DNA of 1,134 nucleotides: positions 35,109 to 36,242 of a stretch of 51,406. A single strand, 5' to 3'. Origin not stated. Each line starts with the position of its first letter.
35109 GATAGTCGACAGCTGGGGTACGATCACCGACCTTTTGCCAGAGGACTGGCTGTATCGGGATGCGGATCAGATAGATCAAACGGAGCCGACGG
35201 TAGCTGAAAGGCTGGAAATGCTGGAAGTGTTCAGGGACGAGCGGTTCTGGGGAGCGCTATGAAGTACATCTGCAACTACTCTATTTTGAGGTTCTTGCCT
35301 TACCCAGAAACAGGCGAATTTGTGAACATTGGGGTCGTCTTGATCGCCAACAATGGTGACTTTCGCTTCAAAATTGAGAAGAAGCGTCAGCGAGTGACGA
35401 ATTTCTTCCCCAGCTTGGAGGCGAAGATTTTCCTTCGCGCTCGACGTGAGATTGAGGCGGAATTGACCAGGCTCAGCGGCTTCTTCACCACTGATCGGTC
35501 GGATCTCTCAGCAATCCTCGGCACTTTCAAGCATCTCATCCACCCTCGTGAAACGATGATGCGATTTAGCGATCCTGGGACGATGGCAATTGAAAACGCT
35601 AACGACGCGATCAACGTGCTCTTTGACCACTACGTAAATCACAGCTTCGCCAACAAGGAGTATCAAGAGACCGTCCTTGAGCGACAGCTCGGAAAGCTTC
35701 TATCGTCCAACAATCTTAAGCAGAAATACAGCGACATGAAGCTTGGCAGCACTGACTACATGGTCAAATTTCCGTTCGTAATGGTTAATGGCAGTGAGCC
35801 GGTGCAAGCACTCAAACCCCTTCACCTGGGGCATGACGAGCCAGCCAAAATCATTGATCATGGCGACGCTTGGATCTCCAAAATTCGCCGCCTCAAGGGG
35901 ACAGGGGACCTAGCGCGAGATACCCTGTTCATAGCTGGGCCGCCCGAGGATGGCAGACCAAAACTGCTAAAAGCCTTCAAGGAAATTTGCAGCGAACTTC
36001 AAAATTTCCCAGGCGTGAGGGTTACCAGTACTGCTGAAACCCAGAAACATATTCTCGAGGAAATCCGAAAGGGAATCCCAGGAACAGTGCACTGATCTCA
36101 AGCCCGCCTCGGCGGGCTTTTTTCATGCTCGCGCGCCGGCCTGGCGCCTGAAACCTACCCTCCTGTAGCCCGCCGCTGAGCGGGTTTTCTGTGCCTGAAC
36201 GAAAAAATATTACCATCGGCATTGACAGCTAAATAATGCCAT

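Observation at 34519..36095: Kinase-like plus DUF3037-like gene pair in the rexAB position of the immunity region: candidate undescribed prophage defence module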

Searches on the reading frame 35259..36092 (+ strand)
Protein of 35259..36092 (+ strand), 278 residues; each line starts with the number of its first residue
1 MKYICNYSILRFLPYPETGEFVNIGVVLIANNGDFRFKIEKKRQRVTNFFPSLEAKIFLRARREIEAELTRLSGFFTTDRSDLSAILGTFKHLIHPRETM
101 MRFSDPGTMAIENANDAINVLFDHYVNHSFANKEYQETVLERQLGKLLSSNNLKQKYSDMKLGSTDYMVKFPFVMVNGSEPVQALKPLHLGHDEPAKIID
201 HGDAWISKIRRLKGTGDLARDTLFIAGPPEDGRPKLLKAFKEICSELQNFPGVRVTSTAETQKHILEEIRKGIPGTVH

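Call 3: search_protein_families(library=pfam, proteins=[window:35259-36092:+], max_evalue=1)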
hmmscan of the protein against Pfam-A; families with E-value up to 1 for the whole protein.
window:35259-36092:+ (278 aa): 3 families
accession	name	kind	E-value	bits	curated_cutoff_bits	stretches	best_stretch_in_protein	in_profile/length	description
PF11236.13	DUF3037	-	2.9e-20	73.1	22.6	1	7-126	1-118/118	Protein of unknown function (DUF3037)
PF18544.7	Polo_box_3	-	0.063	14.3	34.2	0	132-180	49-97/97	Polo box domain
PF24559.1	UBA_RAD5A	-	0.39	10.7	27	1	109-123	28-42/45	DNA repair protein RAD5A UBA domain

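Call 4: search_protein_families(library=padloc, proteins=[window:35259-36092:+], max_evalue=1)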
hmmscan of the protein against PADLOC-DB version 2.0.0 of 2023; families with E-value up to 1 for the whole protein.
window:35259-36092:+ (278 aa): 1 family
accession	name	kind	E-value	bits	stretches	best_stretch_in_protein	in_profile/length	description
PDLC04767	PDC-M66B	-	5.4e-20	70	1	6-249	5-251/281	-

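Call 5: search_protein_families(library=ncbifam, proteins=[window:35259-36092:+], max_evalue=1)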
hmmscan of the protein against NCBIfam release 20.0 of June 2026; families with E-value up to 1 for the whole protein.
window:35259-36092:+ (278 aa): 0 families

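Call 6: search_protein_families(library=phrogs, proteins=[window:35259-36092:+], max_evalue=0.01)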
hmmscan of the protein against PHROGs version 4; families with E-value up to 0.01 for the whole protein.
window:35259-36092:+ (278 aa): 1 family
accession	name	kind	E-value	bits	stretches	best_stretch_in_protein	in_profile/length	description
phrog_5137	-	unknown function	6.4e-72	243.7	1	1-274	1-277/279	-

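Call 17: search_dna_similar(query=window:35259-36092:+, collection=phages, mode=protein, max_rows=40)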
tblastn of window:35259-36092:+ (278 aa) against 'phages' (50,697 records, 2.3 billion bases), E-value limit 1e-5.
Records with a match: 3; places in all: 3; records where one place covers at least 80% of the query: 3.
Best place of each record, by identity: <60% 3.
By first word of the organism name: Salmonella 1; Escherichia 1; Klebsiella 1.
By host as written in the record: Salmonella enterica subsp. enterica serovar Worthington ... 1; Escherichia coli C 1; Klebsiella pneumoniae 1.
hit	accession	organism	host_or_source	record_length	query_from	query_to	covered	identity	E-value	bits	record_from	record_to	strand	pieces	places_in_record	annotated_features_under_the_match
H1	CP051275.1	Salmonella phage SW-37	Salmonella enterica subsp. enterica ...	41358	5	243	86%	33.7%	8e-27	115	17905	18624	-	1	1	record has no annotation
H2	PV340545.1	Escherichia phage PhiR5_1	Escherichia coli C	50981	5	269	95%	30.1%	7e-24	106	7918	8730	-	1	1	HipD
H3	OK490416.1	Klebsiella phage Kp4864-1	Klebsiella pneumoniae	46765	5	241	85%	30.4%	4e-21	98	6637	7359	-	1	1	record has no annotation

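Call 18: get_annotated_region(hit=H2, flank=5000)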
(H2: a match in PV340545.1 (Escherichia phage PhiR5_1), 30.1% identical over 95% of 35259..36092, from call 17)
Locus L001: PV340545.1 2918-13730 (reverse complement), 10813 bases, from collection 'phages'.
description: Escherichia phage PhiR5_1, complete genome.
organism: Escherichia phage PhiR5_1 (NCBI taxid 3416467)
taxonomy: Viruses
host: Escherichia coli C; source: -; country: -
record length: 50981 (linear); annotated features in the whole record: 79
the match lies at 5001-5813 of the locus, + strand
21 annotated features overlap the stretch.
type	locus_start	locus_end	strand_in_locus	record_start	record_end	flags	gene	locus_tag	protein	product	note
CDS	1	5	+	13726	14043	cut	-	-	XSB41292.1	hypothetical protein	FIG00638188: hypothetical protein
CDS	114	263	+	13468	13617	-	-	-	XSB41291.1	hypothetical protein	-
CDS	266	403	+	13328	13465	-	-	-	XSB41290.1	hypothetical protein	-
CDS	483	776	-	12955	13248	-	-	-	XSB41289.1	exclusion protein Ren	exclusion protein ren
CDS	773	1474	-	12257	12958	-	-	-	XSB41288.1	DNA replication protein P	-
CDS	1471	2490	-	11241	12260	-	-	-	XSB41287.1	DNA replication protein O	-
CDS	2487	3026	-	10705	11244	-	-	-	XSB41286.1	cII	activator protein cII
CDS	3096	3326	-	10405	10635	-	-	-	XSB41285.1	Cro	transcriptional regulator cro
CDS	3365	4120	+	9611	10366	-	-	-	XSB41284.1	cI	repressor protein cI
CDS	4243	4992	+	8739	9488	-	-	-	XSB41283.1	HipA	HipA toxin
CDS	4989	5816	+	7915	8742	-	-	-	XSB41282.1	HipD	HipD antitoxin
CDS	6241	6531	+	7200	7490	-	-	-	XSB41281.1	Kil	prophage Kil protein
CDS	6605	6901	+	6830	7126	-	-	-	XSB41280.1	Gam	host-nuclease inhibitor protein Gam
CDS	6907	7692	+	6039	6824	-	-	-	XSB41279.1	Bet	recombination protein Bet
CDS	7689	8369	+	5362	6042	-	-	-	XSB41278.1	exonuclease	-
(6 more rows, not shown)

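Call 26: search_protein_families(library=pfam, proteins=[L001:4243-4989:+, L001:4989-5813:+], max_evalue=10)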
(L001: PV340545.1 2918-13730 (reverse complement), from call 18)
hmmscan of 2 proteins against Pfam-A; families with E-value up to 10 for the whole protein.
L001:4243-4989:+ (249 aa): 1 family
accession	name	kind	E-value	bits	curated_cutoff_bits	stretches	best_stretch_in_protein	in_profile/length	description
PF20613.4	HipA_2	-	9.7e-77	257.9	27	1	14-247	1-239/240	HipA-like kinase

L001:4989-5813:+ (275 aa): 2 families
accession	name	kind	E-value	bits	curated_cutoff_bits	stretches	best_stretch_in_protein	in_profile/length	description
PF11236.13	DUF3037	-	7.6e-24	84.6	22.6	1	7-125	1-118/118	Protein of unknown function (DUF3037)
PF20474.3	PHL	-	0.04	14.4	23.7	1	44-133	33-116/155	PHL domain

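Call 28: find_homologous_proteins(query=window:35259-36092:+, max_evalue=0.00001)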
Query window:35259-36092:+ (278 aa): 267 proteins with E <= 0.00001 among 989 candidates; the best 120 are listed.
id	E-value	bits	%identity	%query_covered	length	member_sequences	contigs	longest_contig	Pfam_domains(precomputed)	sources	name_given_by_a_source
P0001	3.4e-184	628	100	100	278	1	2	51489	PF11236.14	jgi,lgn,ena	-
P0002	3.5e-179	612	97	100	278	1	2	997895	PF11236.14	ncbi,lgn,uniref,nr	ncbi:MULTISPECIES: DUF3037 domain-containing protein [Pseudomonas]|uniref:DUF3037 domain-containing 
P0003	1.6e-170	583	92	100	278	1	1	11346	PF11236.14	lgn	-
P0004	2.1e-170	583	92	100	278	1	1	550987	PF11236.14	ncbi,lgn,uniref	ncbi:DUF3037 domain-containing protein [Pseudomonas bharatica]|uniref:DUF3037 domain-containing prot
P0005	1.1e-169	581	92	100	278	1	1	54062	PF11236.14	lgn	-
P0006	3.0e-169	579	92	100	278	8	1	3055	PF11236.14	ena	-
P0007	7.6e-169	578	91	100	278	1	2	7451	PF11236.14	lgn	-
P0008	4.5e-164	562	89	100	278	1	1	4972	PF11236.14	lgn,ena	-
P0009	2.4e-158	543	86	100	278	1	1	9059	PF11236.14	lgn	-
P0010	8.2e-157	538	85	100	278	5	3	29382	PF11236.14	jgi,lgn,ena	jgi:hypothetical protein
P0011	2.2e-156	537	83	100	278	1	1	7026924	PF11236.14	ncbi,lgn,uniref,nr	ncbi:DUF3037 domain-containing protein [Pseudomonas vanderleydeniana]|uniref:DUF3037 domain-containi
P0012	7.3e-154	529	83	100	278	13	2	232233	PF11236.14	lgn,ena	-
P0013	2.3e-151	520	82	100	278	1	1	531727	PF11236.14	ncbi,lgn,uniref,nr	ncbi:DUF3037 domain-containing protein [Pantoea sp. Ap-967]|uniref:DUF3037 domain-containing protein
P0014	5.3e-150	516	79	100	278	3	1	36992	PF11236.14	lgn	-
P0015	2.2e-149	514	81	100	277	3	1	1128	PF11236.14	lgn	-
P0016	2.9e-148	510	79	100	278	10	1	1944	PF11236.14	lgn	-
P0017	5.1e-148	510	79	100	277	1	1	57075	PF11236.14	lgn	-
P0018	2.5e-147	507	79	100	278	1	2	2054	PF11236.14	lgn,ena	-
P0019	2.0e-146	504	78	100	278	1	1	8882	PF11236.14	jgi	jgi:hypothetical protein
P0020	3.4e-146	504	77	100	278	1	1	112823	PF11236.14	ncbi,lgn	ncbi:DUF3037 domain-containing protein [Pseudomonas graminis]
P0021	6.4e-146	503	77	100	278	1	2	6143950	PF11236.14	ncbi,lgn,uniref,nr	ncbi:DUF3037 domain-containing protein [Pseudomonas simiae]|uniref:DUF3037 domain-containing protein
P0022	6.5e-146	503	77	100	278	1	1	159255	PF11236.14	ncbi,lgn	ncbi:DUF3037 domain-containing protein [Pseudomonas sp. SDO5532_S415]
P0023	8.9e-146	502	77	100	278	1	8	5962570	PF11236.14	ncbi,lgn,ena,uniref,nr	ncbi:hypothetical protein AO239_27710 [Pseudomonas sp. ICMP 19500]|uniref:DUF3037 domain-containing 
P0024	1.2e-145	502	77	100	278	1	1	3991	PF11236.14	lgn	-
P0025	1.7e-145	501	77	100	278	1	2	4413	PF11236.14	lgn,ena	-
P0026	2.3e-145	501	77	100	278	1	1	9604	PF11236.14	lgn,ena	-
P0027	2.3e-145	501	77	100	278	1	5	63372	PF11236.14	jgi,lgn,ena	jgi:hypothetical protein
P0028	4.5e-145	500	77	100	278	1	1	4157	PF11236.14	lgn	-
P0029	6.1e-145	499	77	100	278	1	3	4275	PF11236.14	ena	-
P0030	7.7e-145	499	77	100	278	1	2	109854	PF11236.14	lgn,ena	-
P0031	8.5e-145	499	77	100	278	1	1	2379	PF11236.14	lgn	-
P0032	8.5e-145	499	77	100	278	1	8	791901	PF11236.14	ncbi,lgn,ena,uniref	ncbi:DUF3037 domain-containing protein [Pseudomonas sp. TWR1-1-4]|uniref:DUF3037 domain-containing p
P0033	1.2e-144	498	77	100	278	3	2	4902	PF11236.14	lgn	-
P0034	2.0e-144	498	75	100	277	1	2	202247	PF11236.14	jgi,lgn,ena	-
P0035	1.4e-143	495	77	100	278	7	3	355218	PF11236.14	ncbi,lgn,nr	ncbi:DUF3037 domain-containing protein [Pseudomonas putida]|nr:DUF3037 domain-containing protein [Ps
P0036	1.6e-143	495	76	100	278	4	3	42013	PF11236.14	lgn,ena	-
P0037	2.2e-143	494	76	100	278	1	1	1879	PF11236.14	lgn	-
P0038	3.5e-143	494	76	100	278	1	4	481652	PF11236.14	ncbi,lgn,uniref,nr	ncbi:DUF3037 domain-containing protein [Pseudomonas sp. TB1-B1]|uniref:DUF3037 domain-containing pro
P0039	4.2e-143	493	78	99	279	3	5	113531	PF11236.14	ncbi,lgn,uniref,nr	ncbi:hypothetical protein ALQ39_02315 [Pseudomonas amygdali pv. eriobotryae]|uniref:DUF3037 domain-c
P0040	1.7e-142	491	76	100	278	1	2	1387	PF11236.14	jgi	-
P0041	1.1e-141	489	77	100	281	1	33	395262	PF11236.14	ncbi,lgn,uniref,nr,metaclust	ncbi:hypothetical protein AAY86_18490 [Pseudomonas amygdali pv. tabaci str. ATCC 11528]|uniref:DUF30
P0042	1.5e-141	488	74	100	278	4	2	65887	PF11236.14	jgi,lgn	jgi:hypothetical protein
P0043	3.9e-141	487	75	100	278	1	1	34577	PF11236.14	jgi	jgi:hypothetical protein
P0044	4.7e-141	487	75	100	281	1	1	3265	PF11236.14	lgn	-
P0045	7.9e-139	479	74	100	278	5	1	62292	PF11236.14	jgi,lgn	jgi:hypothetical protein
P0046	1.2e-138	479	74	100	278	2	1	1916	PF11236.14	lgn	-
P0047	1.0e-137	476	83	90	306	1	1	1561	PF11236.14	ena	-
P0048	1.4e-137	475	74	100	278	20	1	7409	PF11236.14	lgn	-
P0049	2.1e-137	475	74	100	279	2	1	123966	PF11236.14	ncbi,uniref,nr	ncbi:DUF3037 domain-containing protein [Pseudomonas viridiflava]|uniref:DUF3037 domain-containing pr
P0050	3.3e-137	474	74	100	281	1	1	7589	PF11236.14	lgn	-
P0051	6.4e-135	467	73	100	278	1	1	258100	PF11236.14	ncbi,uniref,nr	ncbi:DUF3037 domain-containing protein [Pseudomonas gingeri]|uniref:DUF3037 domain-containing protei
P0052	6.0e-134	463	71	100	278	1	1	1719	PF11236.14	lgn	-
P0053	3.0e-133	461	71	100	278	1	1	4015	PF11236.14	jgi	jgi:hypothetical protein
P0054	3.6e-133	461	71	100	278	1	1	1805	PF11236.14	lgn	-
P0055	3.9e-132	457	71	100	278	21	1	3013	PF11236.14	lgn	-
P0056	9.1e-132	456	71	100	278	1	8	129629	PF11236.14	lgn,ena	-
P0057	3.4e-130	451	70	100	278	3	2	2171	PF11236.14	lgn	-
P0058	8.2e-130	450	71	99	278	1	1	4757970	PF11236.14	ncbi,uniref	ncbi:DUF3037 domain-containing protein [Ectopseudomonas mendocina]|uniref:DUF3037 domain-containing 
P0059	5.7e-129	447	70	99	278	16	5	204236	PF11236.14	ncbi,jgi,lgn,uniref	ncbi:DUF3037 domain-containing protein [Pseudomonas proteolytica]|jgi:hypothetical protein|uniref:DU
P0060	6.3e-129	447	69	100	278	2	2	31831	PF11236.14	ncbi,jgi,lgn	jgi:hypothetical protein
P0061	9.3e-122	423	65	100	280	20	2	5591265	PF11236.14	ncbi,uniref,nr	ncbi:DUF3037 domain-containing protein [Pseudomonas rhodesiae]|uniref:DUF3037 domain-containing prot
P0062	2.3e-120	419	65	100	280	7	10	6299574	PF11236.14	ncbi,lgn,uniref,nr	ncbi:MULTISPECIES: DUF3037 domain-containing protein [Pseudomonas syringae group genomosp. 2]|uniref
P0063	4.8e-119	415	65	99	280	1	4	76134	PF11236.14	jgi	jgi:hypothetical protein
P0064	7.6e-119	414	65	100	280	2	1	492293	PF11236.14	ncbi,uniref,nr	ncbi:DUF3037 domain-containing protein [Pseudomonas sp. ANT_J12]|uniref:DUF3037 domain-containing pr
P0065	1.4e-114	400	62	100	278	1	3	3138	PF11236.14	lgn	-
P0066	3.0e-114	399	62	99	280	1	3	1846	PF11236.14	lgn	-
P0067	4.1e-114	398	62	100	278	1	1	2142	PF11236.14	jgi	jgi:hypothetical protein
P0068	4.7e-114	398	61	100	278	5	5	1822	PF11236.14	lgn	-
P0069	3.2e-113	395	63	100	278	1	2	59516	PF11236.14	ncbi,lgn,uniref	ncbi:MAG: DUF3037 domain-containing protein [Pseudomonas sp.]|uniref:DUF3037 domain-containing prote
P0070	3.9e-113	395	62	100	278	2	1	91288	PF11236.14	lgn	-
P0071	5.2e-113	395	62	100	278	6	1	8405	PF11236.14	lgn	-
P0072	2.4e-112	393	63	100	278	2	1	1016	PF11236.14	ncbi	-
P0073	5.2e-112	391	62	100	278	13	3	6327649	PF11236.14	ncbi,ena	ncbi:DUF3037 domain-containing protein [Pseudomonas sp. S2_D06]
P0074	2.0e-111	389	61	100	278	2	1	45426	PF11236.14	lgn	-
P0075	5.3e-111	388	59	100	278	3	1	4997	PF11236.14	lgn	-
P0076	7.7e-111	388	61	100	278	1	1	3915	PF11236.14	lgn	-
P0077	1.0e-110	387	60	100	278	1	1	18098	PF11236.14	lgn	-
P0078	1.0e-110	387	65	92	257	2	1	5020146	PF11236.14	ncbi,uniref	ncbi:DUF3037 domain-containing protein [Pseudomonas anguilliseptica]|uniref:DUF3037 domain-containin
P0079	1.3e-110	387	60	100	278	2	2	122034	PF11236.14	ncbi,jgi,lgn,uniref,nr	ncbi:DUF3037 domain-containing protein [Stutzerimonas nitrititolerans]|uniref:DUF3037 domain-contain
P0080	3.2e-110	386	59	100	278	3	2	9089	PF11236.14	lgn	-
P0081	7.0e-110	384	61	99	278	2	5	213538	PF11236.14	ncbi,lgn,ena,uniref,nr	ncbi:DUF3037 domain-containing protein [Pseudomonas carnis]|uniref:DUF3037 domain-containing protein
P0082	1.5e-109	383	60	100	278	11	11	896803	PF11236.14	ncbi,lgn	ncbi:DUF3037 domain-containing protein [Pseudomonas aeruginosa]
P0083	8.1e-109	381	58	100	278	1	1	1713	PF11236.14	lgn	-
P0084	8.4e-109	381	58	100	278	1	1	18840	PF11236.14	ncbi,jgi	-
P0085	1.0e-108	381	59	100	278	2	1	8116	PF11236.14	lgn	-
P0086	1.1e-108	381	58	100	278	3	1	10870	PF11236.14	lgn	-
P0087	2.1e-108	380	61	100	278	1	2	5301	PF11236.14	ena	-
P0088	2.1e-108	380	58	100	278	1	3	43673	PF11236.14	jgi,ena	-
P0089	2.4e-108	379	60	100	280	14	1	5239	PF11236.14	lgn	-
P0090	2.8e-108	379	61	100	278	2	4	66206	PF11236.14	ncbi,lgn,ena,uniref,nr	ncbi:DUF3037 domain-containing protein [Pseudomonas sp. MAFF 311095]|uniref:DUF3037 domain-containin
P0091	2.8e-108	379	58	100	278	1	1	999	PF11236.14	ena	-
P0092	5.0e-108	378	59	100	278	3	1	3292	PF11236.14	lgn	-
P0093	8.3e-108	378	60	100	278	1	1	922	PF11236.14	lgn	-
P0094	1.2e-107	377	60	100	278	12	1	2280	PF11236.14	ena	-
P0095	2.2e-107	376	60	99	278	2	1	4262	PF11236.14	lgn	-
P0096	2.8e-107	376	62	100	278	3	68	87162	PF11236.14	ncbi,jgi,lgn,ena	ncbi:DUF3037 domain-containing protein [Pseudomonas reactans]|jgi:hypothetical protein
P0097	3.7e-107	376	59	100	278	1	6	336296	PF11236.14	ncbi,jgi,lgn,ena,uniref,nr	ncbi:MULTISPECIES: DUF3037 domain-containing protein [Pseudomonas]|uniref:DUF3037 domain-containing 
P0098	4.7e-107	375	58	100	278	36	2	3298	PF11236.14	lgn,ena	-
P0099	5.8e-107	375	59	100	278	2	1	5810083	PF11236.14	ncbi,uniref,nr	ncbi:DUF3037 domain-containing protein [Pseudomonas sp. R3-18-08]|uniref:DUF3037 domain-containing p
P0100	6.9e-107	375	59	100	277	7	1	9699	PF11236.14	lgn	-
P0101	8.7e-107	374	58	100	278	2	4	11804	PF11236.14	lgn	-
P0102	9.3e-107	374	58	100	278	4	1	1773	PF11236.14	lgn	-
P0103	2.8e-106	373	57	100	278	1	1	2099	PF11236.14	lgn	-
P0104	3.2e-106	372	58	100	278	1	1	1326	PF11236.14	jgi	jgi:hypothetical protein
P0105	1.1e-105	371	59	100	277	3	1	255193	PF11236.14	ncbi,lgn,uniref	ncbi:DUF3037 domain-containing protein [Pseudomonas sp. LABIM340]|uniref:DUF3037 domain-containing p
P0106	1.3e-105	370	59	100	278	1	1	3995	PF11236.14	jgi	jgi:hypothetical protein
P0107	3.3e-105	369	59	99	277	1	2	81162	PF11236.14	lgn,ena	-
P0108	1.9e-104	367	60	100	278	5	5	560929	PF11236.14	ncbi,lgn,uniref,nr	ncbi:DUF3037 domain-containing protein [Halopseudomonas bauzanensis]|uniref:DUF3037 domain-containin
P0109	7.3e-104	365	59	99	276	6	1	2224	PF11236.14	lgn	-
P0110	5.0e-103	362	59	99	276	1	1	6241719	PF11236.14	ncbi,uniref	ncbi:DUF3037 domain-containing protein [Pseudomonas syringae]|uniref:DUF3037 domain-containing prote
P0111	2.7e-102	360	59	99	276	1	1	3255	PF11236.14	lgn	-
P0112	3.2e-102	359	59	100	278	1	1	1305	PF11236.14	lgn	-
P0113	1.4e-101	357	58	99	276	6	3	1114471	PF11236.14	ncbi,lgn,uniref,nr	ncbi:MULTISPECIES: DUF3037 domain-containing protein [Pseudomonas syringae group]|uniref:DUF3037 dom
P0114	2.1e-100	353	58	99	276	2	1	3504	PF11236.14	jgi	jgi:hypothetical protein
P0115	2.5e-98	347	58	100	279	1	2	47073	PF11236.14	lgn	-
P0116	5.0e-98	346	59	99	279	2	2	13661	PF11236.14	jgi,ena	jgi:hypothetical protein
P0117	5.1e-98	346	59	100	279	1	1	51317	PF11236.14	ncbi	-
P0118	4.5e-97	342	54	99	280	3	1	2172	PF11236.14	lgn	-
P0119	6.7e-96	339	56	99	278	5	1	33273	PF11236.14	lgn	-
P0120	1.0e-94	335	57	99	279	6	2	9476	PF11236.14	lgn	-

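Call 30: find_related_loci(query=A1, collection=genome_contigs, flank=6000)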
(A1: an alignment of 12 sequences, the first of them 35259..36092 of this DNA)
Query A1 (278 aa) in genome_contigs; peptide patterns used: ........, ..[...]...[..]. (x = any residue, [..] = any of these).
117 stretches matched a pattern; 18 encode a relative of the query (tblastn E <= 1e-3); 18 distinct loci.
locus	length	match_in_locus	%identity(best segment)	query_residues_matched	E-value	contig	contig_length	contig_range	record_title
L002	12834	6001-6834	82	1-278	2e-159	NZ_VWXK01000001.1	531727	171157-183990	Pantoea sp. Ap-967 NODE_1_length_531727_cov_48.605512/0, whole genome shotgun sequence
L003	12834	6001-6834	74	1-278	2e-146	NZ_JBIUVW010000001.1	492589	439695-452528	Pseudomonas sp. NPDC087697 NPDC087697_133_F8.ctg-0001, whole genome shotgun sequence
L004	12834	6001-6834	73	1-278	6e-145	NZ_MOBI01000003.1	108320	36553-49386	Pseudomonas brassicacearum strain 37D10 37D10_contig_3, whole genome shotgun sequence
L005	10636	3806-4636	65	1-277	2e-128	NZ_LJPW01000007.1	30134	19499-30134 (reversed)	Pseudomonas caricapapayae strain ICMP 2855 PcaICMP2855_Contig_78, whole genome shotgun sequence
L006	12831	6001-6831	65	1-277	2e-127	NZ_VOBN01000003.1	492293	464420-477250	Pseudomonas sp. ANT_J12 ctg00003_492293, whole genome shotgun sequence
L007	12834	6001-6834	63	1-278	3e-122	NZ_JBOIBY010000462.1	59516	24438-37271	MAG: Pseudomonas sp. isolate TC-B2_maxbin2.bin.2 k127_122906, whole genome shotgun sequence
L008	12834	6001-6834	61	1-278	2e-117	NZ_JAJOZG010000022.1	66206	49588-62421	Pseudomonas petroselini strain MAFF 311094 311094_contig_22, whole genome shotgun sequence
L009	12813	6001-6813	36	1-265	3e-55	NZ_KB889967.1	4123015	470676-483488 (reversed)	Methyloversatilis thermotolerans strain 3t A3Q7DRAFT_scaffold1.1, whole genome shotgun sequence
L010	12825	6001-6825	39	1-273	1e-54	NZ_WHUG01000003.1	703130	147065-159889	Rugamonas aquatica strain FT29W NODE_3_length_703130_cov_23.690479_3, whole genome shotgun sequence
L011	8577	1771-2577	35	1-263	5e-53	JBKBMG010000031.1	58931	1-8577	MAG: Rhodocyclaceae bacterium isolate 21H_022.bin.14 NODE_472_length_58931_cov_4.086329, whole genome shotgun sequence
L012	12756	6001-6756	40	1-248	4e-52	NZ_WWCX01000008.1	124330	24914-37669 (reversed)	Duganella vulcania strain FT81W NODE_8_length_124330_cov_27.084547_8, whole genome shotgun sequence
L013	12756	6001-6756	40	1-248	1e-51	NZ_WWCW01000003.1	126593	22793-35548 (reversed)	Duganella vulcania strain FT82W NODE_3_length_126593_cov_25.991618_3, whole genome shotgun sequence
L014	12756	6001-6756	38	1-248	4e-50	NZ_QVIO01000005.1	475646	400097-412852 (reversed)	Duganella sp. BJB476 NODE_5_length_475646_cov_30.376820, whole genome shotgun sequence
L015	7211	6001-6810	35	1-263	3e-49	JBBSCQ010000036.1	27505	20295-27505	MAG: Burkholderiales bacterium isolate metawrap_la6_3 metawrap_la6_3_K_61887_L_27505_cov_17.8324, whole genome shotgun s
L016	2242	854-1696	34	1-274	4e-49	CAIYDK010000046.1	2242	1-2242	MAG: uncultured beta proteobacterium isolate LJ-3-4m_bin-1145 genome assembly, contig: bin-1145:046/627, whole genome sh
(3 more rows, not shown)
